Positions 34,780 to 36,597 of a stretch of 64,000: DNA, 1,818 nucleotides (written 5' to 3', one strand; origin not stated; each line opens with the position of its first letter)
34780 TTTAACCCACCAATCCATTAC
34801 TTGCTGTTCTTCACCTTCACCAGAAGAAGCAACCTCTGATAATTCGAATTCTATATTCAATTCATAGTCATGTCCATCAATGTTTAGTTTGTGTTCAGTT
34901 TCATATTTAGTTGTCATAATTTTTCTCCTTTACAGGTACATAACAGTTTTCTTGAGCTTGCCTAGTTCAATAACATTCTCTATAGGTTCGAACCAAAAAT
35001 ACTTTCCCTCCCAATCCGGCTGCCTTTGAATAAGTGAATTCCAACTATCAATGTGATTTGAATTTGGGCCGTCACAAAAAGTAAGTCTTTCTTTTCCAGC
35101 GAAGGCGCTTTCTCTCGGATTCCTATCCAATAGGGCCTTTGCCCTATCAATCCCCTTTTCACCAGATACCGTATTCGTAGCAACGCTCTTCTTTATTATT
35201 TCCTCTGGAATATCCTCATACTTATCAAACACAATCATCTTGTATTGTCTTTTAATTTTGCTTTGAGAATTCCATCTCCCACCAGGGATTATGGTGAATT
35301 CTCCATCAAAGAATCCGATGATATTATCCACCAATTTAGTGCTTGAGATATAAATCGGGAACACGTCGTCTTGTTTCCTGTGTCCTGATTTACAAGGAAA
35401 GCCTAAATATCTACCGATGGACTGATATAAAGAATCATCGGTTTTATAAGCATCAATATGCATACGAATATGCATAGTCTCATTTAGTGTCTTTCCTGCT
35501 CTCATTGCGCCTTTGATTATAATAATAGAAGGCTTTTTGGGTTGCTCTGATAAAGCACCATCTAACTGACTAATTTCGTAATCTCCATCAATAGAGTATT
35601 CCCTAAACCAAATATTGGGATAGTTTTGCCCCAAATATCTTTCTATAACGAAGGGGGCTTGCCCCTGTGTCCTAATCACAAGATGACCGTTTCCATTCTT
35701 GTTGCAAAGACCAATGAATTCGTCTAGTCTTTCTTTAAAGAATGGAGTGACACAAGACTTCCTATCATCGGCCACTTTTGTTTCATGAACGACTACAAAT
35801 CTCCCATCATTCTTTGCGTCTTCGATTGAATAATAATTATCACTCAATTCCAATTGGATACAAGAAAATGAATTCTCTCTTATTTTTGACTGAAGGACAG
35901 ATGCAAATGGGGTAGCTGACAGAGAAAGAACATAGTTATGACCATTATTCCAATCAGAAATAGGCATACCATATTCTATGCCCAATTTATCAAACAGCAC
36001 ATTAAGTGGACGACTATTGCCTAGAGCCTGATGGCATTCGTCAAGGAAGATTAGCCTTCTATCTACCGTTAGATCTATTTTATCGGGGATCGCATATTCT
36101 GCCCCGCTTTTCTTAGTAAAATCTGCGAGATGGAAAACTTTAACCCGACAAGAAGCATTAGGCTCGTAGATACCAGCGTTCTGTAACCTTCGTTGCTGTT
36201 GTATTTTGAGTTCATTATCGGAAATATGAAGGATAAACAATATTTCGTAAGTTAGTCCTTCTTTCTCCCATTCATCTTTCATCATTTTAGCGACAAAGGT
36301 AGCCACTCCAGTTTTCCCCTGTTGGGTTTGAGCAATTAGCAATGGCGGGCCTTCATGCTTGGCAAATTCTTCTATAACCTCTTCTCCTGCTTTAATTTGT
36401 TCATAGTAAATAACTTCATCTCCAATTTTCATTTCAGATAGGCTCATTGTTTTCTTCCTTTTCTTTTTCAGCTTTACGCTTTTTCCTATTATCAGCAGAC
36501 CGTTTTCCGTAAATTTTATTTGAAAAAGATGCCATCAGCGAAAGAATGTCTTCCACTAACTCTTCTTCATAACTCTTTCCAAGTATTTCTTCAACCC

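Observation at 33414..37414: IS607-like element carrying an SF2 helicase cargo between tnpA and tnpB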

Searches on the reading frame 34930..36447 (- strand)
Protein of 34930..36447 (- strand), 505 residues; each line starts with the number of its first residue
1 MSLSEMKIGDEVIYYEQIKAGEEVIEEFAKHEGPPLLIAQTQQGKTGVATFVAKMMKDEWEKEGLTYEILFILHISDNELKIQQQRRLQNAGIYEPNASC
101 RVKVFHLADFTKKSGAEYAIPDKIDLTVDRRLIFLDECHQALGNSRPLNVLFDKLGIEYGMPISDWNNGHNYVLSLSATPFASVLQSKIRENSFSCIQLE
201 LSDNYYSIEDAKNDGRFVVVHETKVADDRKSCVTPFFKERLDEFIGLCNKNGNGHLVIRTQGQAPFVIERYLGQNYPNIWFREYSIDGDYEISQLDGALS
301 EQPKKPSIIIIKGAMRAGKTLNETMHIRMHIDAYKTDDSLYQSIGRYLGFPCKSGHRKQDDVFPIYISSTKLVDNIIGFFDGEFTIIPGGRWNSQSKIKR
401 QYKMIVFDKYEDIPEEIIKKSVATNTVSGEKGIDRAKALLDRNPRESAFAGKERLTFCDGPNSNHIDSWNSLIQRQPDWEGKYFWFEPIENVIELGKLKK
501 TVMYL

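Call 4: search_protein_families(library=pfam, proteins=[window:34930-36447:-], max_evalue=0.01)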
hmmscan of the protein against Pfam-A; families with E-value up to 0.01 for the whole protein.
window:34930-36447:- (505 aa): 1 family
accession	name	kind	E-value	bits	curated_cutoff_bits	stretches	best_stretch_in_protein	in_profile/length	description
PF04851.21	ResIII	-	1.6e-06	28.6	22.5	1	14-181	5-163/164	Type III restriction enzyme, res subunit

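Call 11: search_protein_families(library=phrogs, proteins=[window:34930-36447:-], max_evalue=0.01)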
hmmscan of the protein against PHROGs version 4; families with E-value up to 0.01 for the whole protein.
window:34930-36447:- (505 aa): 1 family
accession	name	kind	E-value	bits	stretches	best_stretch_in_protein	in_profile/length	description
phrog_16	-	DNA, RNA and nucleotide metabolism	0.0022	17.2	1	15-185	275-421/986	DNA helicase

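Call 12: find_homologous_proteins(query=window:34930-36447:-)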
Query window:34930-36447:- (505 aa): 18 proteins with E <= 0.001 among 7753 candidates.
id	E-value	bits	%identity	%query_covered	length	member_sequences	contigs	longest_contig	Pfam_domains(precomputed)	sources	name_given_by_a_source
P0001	2.3e-207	708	100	60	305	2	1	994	-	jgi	-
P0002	1.3e-86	309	38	98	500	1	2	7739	-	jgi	jgi:hypothetical protein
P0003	1.9e-82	296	35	99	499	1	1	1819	-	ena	-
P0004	3.5e-75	272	36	87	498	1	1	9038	PF04851.22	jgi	jgi:hypothetical protein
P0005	2.2e-74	269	35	98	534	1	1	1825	PF20692.4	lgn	-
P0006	2.2e-74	269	36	96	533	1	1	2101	-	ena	-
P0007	3.9e-74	268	34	96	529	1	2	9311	-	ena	-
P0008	4.7e-74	268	38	78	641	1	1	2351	-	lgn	-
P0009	7.0e-70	254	36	95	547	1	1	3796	-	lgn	-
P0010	2.3e-68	249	38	80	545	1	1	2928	-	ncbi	-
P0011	2.4e-68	249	34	94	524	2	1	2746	-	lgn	-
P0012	1.1e-63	234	33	96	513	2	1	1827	-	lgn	-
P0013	6.5e-63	231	33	95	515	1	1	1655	-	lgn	-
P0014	9.6e-62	227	37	78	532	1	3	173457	-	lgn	-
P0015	1.5e-59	220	32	94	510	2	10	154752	-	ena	-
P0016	2.0e-59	220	31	94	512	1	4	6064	PF20692.4,PF04851.22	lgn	-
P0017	1.9e-56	210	32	95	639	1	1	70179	-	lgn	-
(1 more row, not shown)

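Call 13: search_solved_structures(query=window:34930-36447:-, max_evalue=1)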
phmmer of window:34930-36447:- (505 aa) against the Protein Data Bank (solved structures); distinct sequences matched with E-value up to 1: 2.
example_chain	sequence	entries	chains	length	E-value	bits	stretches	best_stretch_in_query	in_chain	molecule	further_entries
7jvt_C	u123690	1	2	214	0.29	12.9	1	151-247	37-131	Repressor protein CI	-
7bio_A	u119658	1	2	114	0.48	12.2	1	205-274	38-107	Monooxygenase/putative anthronoxygenase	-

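Call 14: find_encoding_contigs(protein=P0014, flank=8000, max_places=3)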
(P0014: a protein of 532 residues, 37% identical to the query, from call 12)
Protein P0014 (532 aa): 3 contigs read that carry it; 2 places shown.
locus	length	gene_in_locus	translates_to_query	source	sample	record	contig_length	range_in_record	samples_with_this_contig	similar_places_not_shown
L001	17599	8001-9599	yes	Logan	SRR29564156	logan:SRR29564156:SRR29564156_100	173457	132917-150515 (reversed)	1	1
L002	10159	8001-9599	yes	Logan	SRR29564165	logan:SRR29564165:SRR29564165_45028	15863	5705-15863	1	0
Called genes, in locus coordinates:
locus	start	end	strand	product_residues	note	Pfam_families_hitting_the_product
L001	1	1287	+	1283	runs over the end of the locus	-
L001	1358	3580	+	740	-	-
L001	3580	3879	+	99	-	-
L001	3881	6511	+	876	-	-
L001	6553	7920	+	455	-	PF00476:DNA_pol_A (weak)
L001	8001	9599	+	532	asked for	-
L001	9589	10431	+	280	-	PF05265:DUF723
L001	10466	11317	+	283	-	-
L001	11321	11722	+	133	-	-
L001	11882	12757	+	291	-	PF08804:gp32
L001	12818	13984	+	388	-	PF00154:RecA_N, PF08423:Rad51 (weak), PF06745:ATPase (weak)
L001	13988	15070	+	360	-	PF02739:5_3_exonuc_N, PF01367:5_3_exonuc (weak)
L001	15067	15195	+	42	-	-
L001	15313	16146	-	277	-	-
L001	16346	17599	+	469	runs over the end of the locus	PF13481:AAA_25 (weak), PF03796:DnaB_C, PF06745:ATPase (faint)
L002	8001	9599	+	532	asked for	-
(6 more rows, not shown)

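Call 15: find_encoding_contigs(protein=P0015, flank=8000, max_places=4)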
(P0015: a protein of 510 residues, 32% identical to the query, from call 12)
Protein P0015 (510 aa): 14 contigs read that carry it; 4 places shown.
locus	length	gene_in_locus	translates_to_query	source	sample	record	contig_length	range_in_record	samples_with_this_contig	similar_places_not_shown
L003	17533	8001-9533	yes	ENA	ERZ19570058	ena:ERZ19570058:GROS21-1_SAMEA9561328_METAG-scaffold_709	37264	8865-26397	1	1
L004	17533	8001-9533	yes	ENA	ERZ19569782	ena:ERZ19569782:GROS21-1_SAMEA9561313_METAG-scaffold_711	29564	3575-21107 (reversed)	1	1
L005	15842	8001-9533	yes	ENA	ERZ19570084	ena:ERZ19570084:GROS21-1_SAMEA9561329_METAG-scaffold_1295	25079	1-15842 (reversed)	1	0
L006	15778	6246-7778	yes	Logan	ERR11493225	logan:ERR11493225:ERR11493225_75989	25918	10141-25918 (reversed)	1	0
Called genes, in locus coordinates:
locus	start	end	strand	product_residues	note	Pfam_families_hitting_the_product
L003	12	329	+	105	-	-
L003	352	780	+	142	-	PF05497:Destabilase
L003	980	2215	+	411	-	PF07728:AAA_5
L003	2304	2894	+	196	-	-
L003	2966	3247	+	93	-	-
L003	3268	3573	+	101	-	PF23907:DUF7249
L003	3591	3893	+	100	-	-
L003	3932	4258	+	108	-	-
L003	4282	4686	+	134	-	-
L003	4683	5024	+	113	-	-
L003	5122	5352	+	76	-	-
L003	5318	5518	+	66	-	-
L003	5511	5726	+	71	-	PF01258:zf-dskA_traR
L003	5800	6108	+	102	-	-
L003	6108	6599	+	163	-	-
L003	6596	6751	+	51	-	-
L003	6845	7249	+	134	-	-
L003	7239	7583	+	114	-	-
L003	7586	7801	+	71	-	-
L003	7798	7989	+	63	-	-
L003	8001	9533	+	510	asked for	-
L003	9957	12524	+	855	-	-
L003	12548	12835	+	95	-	-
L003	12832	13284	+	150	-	-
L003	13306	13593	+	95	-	PF09723:Zn_ribbon_8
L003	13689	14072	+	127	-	-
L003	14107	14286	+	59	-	-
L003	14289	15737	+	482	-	-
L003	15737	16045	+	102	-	-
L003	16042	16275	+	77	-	-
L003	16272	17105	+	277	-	-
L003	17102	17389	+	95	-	-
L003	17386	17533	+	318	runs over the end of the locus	-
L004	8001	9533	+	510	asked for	-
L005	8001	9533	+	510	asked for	-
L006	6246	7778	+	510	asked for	-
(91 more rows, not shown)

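Call 16: find_encoding_contigs(protein=P0017, flank=8000, max_places=3)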
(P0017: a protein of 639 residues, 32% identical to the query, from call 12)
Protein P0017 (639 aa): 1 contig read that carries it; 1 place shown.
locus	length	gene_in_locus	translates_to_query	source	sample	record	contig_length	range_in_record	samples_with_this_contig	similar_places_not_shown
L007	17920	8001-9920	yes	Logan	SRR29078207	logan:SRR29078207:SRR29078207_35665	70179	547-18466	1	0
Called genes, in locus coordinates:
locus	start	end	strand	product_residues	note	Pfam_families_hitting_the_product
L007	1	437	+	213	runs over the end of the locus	PF13328:HD_4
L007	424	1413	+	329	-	PF09414:RNA_ligase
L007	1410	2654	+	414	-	PF00596:Aldolase_II (weak)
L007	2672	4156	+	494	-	PF00580:UvrD-helicase, PF13604:AAA_30 (faint), PF01443:Viral_helicase1 (faint), PF13245:AAA_19, PF13361:UvrD_C, PF13538:UvrD_C_2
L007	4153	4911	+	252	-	PF08282:Hydrolase_3, PF03332:PMM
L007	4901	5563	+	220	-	PF04116:FA_hydroxylase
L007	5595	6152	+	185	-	-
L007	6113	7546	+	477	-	PF02749:QRPTase_N (faint), PF17767:NAPRTase_N, PF04095:NAPRTase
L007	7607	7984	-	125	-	PF10544:T5orf172, PF13455:MUG113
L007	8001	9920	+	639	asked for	-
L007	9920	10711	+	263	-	PF14528:LAGLIDADG_3 (weak)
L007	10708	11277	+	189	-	-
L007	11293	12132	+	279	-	PF04446:Thg1, PF14413:Thg1C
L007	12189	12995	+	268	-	PF00149:Metallophos, PF12850:Metallophos_2 (faint)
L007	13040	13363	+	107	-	-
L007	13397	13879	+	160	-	PF06908:YpsA, PF02481:DNA_processg_A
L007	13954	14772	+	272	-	PF00889:EF_TS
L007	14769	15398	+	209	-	PF13532:2OG-FeII_Oxy_2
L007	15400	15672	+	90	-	-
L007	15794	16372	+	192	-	-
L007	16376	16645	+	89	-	-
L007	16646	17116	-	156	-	PF00210:Ferritin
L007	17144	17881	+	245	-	PF00149:Metallophos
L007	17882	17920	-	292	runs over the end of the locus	-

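Call 17: find_encoding_contigs(protein=P0002, flank=8000, max_places=3)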
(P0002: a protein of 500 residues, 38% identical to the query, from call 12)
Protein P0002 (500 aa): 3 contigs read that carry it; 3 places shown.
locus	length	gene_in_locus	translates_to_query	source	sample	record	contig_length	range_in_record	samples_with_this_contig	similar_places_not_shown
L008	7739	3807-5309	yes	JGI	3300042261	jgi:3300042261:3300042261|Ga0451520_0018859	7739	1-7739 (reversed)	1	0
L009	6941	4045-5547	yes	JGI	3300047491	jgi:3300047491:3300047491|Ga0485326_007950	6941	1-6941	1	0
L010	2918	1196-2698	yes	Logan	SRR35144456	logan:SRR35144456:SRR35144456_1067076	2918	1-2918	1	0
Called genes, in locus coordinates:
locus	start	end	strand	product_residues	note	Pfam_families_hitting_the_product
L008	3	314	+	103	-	?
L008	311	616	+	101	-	-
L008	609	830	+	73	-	-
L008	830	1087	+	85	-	-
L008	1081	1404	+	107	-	-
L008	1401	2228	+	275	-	PF04446:Thg1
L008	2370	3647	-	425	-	PF01385:OrfB_IS605, PF07282:Cas12f1-like_TNB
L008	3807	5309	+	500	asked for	-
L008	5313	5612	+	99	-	-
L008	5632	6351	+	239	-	PF04127:DFP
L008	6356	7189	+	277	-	-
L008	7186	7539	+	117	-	-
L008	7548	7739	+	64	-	?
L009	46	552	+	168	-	-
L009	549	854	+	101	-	-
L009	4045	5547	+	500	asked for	-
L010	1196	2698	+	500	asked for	-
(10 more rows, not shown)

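Call 18: find_encoding_contigs(protein=P0004, flank=8000, max_places=3)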
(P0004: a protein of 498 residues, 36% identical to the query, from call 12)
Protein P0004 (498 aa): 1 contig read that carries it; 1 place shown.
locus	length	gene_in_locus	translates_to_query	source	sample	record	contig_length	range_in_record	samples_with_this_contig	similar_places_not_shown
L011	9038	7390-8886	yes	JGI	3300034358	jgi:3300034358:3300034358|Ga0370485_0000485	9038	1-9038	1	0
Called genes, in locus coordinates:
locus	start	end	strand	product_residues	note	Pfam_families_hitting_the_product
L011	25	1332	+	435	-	PF01131:Topoisom_bac, PF01396:Zn_ribbon_Top1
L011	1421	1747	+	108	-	PF01165:Ribosomal_S21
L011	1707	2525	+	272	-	-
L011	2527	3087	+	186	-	PF13620:CarboxypepD_reg (weak)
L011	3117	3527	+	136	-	-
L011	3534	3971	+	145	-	-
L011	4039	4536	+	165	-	-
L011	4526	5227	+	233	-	PF05063:MT-A70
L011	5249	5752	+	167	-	PF01844:HNH, PF13395:HNH_4, PF14279:HNH_5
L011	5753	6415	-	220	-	-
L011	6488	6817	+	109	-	-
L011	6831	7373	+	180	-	PF00692:dUTPase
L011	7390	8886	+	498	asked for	PF04851:ResIII (faint)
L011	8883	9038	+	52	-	?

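Call 19: find_encoding_contigs(protein=P0007, flank=8000, max_places=3)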
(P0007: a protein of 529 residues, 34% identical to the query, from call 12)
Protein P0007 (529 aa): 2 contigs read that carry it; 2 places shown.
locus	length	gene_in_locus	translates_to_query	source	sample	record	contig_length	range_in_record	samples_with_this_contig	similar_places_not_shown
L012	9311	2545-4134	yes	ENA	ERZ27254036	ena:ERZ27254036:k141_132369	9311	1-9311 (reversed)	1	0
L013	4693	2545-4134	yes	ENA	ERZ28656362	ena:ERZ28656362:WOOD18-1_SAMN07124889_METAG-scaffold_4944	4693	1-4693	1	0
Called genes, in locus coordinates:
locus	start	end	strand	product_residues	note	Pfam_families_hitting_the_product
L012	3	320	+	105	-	?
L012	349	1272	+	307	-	-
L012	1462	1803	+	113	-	-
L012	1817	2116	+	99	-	-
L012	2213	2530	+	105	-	-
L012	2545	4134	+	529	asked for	-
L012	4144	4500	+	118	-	-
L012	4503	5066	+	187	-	-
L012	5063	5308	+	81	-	-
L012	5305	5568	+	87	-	-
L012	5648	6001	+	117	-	-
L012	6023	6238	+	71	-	-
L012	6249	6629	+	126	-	-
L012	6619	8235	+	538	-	PF00580:UvrD-helicase, PF13245:AAA_19 (weak), PF13361:UvrD_C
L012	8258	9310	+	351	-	?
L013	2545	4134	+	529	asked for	-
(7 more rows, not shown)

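Call 32: find_related_loci(query=A3, collection=viral_contigs, flank=10000)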
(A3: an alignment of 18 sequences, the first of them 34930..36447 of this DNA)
Query A3 (505 aa) in viral_contigs; peptide patterns used: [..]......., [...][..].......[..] (x = any residue, [..] = any of these).
110 stretches matched a pattern; 9 encode a relative of the query (tblastn E <= 1e-3); 9 distinct loci.
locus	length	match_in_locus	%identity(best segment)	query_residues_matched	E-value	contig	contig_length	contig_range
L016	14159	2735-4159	36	8-489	8e-84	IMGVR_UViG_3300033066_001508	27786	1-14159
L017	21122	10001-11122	34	7-396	1e-62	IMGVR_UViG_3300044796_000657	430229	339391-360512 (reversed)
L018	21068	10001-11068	24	14-388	2e-18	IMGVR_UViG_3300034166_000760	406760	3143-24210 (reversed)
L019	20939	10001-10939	25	14-354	2e-13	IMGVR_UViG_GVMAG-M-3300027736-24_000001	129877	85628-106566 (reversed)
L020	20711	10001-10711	23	130-387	3e-10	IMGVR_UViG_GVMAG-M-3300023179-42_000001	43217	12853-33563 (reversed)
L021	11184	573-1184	24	132-350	3e-8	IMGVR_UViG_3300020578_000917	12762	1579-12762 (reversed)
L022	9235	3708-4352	24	169-397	1e-7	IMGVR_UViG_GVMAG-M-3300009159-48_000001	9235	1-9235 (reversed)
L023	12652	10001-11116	21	10-388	1e-7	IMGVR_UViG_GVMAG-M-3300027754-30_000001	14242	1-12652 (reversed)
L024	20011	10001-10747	24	127-375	4e-7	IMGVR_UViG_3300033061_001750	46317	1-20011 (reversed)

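Call 33: predict_structure(alignment_id=A3)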
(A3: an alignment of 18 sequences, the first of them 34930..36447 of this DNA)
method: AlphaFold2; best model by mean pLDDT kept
length: 505 residues; sequences in the alignment: 18
mean_pLDDT: 83.7   pTM: 0.78
mean pLDDT of the five models: 83.7, 82.7, 81.6, 79.4, 79.0
residues with pLDDT >= 90: 184; 70-90: 254; 50-70: 54; < 50: 13
segments of 3 or more residues with pLDDT < 50: 1-3, 315-318, 446-450
pLDDT, mean of each block of 10 residues (from residue 1): 72 91 94 87 88 95 94 69 84 74 83 60 85 76 71 89 87 83 86 89 88 91 87 95 97 93 90 96 79 81 94 59 89 70 78 83 89 84 77 80 89 86 78 86 60 78 93 94 86 83 77
secondary structure, 60 per line:
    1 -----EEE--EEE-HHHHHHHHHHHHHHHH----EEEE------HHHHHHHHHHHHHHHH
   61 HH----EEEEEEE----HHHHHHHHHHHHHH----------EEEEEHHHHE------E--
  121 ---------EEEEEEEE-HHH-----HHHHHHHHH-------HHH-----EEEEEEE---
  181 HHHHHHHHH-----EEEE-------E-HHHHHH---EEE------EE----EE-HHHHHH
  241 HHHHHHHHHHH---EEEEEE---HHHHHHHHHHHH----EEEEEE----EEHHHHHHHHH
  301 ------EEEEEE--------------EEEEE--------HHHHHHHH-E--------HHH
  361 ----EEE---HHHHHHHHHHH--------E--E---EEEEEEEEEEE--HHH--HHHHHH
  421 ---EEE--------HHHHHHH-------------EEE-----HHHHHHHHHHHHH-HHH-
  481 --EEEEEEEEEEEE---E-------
elements in order: E6-8 E11-13 H15-30 E35-38 H45-62 E67-73 H78-91 E102-106 H107-110 E130-137 H147-155 E171-177 H181-189 E195-198 H208-213 E217-219 H235-251 E255-260 H264-275 E280-285 H292-300 E307-312 E327-331 H340-347 E365-367 H371-381 E397-407 H415-420 E424-426 H435-441 E455-457 H463-475 E483-494

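Call 35: search_protein_representatives(alignment_id=A3)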
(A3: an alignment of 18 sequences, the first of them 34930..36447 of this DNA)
Query: 18 sequences, 511 profile positions. Proteins with E-value up to 0.001 (for the whole library): 1861; up to 1e-10: 1507; up to 1e-30: 252. The best 150 are listed.
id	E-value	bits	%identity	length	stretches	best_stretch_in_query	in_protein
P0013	6.1e-204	694.9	-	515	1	2-510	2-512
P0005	5.0e-200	681.9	-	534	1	8-511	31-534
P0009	3.4e-197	672.6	-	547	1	9-509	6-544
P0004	1.6e-193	660.5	-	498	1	8-510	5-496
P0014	3.3e-190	649.5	-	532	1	5-510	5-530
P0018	1.3e-187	640.9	-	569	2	8-510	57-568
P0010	1.9e-187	640.5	-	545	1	1-508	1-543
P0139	7.5e-185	631.9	-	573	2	8-488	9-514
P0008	3.0e-184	629.9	-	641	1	4-509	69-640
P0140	7.4e-181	618.7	-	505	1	7-509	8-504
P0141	8.1e-181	618.6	-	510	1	8-509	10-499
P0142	6.2e-180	615.7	-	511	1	1-509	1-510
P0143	8.1e-178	608.7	-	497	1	8-509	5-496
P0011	4.1e-177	606.4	-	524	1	8-510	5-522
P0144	6.2e-177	605.8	-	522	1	5-510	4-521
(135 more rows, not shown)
